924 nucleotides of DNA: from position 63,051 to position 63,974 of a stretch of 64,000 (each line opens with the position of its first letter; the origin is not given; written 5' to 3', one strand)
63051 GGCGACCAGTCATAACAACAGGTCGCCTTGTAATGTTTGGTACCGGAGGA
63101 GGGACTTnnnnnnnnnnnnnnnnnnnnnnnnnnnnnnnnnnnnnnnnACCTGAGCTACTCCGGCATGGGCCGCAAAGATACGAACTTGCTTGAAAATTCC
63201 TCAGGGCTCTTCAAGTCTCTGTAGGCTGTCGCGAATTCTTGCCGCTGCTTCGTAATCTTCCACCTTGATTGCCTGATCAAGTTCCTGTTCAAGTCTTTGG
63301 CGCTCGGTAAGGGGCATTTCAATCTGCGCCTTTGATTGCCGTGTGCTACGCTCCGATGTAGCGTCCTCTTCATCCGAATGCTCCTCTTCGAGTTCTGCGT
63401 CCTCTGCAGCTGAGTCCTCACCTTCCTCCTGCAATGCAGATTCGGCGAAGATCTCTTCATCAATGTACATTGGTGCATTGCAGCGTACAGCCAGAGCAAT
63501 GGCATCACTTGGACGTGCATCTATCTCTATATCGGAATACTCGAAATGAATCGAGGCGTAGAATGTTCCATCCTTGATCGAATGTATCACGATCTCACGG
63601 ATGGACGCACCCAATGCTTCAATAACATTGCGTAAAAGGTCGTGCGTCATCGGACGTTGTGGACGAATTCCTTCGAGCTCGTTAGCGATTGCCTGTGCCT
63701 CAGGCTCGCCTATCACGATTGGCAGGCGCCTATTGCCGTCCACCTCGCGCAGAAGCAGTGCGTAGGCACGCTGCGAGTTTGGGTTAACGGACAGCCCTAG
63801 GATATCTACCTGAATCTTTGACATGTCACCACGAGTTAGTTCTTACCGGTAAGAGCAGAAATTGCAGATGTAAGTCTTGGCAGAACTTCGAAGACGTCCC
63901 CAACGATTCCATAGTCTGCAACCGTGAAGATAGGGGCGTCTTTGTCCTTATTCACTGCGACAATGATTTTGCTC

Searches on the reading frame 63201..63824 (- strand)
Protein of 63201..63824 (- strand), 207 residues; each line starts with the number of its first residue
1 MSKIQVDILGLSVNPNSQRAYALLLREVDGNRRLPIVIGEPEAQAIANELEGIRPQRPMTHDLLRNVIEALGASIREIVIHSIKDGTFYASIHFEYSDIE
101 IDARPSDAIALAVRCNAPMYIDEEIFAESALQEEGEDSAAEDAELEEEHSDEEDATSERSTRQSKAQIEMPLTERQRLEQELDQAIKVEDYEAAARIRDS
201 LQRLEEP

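Call 56: search_protein_families(library=pfam, proteins=[window:63201-63824:-], max_evalue=0.0001)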
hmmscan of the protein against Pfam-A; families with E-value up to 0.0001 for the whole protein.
window:63201-63824:- (207 aa): 2 families
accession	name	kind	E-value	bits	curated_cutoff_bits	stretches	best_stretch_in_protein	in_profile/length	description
PF02577.19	BFN_dom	-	4.8e-43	146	27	1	23-132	1-110/112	Bifunctional nuclease domain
PF02151.25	UVR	-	3.4e-07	30.2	21.5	1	177-206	6-35/36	UvrB/uvrC motif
